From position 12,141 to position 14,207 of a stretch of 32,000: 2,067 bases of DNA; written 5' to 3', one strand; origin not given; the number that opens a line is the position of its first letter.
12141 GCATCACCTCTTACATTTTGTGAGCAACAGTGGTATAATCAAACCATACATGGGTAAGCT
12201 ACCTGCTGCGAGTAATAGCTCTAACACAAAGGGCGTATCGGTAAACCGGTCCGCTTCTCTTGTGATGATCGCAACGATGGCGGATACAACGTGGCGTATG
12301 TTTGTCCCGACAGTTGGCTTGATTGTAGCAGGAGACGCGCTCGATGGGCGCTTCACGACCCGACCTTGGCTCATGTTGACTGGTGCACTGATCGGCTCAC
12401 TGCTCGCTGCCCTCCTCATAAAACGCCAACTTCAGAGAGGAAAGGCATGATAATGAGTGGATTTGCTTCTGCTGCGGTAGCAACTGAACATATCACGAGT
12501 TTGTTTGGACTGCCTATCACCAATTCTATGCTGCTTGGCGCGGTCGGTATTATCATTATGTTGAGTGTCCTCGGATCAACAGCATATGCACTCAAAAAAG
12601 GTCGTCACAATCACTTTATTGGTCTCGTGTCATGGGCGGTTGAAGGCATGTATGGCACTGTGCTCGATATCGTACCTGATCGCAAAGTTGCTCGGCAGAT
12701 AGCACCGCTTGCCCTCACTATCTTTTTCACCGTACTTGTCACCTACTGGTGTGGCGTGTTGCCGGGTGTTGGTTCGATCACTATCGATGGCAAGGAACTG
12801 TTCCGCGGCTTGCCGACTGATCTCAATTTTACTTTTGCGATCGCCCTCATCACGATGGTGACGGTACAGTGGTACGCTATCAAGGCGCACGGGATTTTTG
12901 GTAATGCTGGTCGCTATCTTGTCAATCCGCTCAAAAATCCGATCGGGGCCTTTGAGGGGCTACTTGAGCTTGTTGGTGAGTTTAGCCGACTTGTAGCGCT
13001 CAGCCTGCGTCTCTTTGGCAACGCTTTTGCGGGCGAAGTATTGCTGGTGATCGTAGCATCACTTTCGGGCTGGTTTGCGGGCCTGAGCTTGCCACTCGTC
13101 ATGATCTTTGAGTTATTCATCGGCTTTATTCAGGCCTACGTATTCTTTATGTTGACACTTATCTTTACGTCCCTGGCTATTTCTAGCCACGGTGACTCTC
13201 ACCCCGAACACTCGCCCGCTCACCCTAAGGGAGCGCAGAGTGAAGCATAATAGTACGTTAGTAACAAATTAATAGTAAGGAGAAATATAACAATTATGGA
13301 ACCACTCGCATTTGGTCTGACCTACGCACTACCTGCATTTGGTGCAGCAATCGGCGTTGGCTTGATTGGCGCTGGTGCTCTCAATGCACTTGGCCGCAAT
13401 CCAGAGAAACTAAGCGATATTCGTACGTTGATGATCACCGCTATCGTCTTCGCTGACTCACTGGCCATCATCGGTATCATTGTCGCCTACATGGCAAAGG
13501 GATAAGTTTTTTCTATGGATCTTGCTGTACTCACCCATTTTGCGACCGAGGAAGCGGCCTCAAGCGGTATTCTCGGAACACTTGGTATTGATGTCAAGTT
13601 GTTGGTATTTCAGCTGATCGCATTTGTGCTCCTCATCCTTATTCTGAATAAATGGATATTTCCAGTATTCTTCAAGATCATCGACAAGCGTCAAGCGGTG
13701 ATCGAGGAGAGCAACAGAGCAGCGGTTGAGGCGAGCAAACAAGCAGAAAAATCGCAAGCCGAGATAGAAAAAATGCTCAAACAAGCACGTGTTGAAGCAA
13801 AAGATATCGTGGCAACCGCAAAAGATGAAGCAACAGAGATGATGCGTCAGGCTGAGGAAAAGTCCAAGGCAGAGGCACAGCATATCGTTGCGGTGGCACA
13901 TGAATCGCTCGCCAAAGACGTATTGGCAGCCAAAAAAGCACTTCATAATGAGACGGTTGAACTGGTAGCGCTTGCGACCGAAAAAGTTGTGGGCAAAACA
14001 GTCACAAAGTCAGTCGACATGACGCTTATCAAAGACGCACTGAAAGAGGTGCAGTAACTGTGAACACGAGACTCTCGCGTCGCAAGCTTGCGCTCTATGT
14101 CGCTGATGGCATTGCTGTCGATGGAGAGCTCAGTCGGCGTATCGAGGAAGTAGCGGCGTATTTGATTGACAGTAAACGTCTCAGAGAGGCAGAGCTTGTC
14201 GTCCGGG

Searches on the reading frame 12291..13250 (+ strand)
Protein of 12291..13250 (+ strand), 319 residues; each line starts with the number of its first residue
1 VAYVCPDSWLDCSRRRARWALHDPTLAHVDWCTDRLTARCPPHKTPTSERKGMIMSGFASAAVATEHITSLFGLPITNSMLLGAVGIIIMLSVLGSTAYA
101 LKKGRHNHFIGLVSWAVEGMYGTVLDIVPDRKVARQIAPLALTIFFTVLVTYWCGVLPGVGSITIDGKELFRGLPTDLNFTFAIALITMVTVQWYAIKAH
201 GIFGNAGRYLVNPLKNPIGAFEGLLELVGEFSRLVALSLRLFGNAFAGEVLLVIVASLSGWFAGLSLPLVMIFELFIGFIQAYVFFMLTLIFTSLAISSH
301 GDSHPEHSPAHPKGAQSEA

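Call 66: search_protein_families(library=pfam, max_evalue=0.001, proteins=[window:12291-13250:+])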
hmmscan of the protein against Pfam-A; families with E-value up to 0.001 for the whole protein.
window:12291-13250:+ (319 aa): 1 family
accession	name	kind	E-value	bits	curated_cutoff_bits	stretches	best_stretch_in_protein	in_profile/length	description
PF00119.25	ATP-synt_A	-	2.5e-37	129.3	33.9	1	86-293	8-216/217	ATP synthase A chain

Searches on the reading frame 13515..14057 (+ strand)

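Call 66: search_protein_families(library=pfam, max_evalue=0.001, proteins=[window:13515-14057:+])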
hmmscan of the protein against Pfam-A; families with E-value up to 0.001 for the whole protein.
window:13515-14057:+ (180 aa): 1 family
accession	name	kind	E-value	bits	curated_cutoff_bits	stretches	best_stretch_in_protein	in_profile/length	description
PF00430.23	ATP-synt_B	-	1.1e-20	74.4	28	1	30-159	2-131/132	ATP synthase B/B' CF(0)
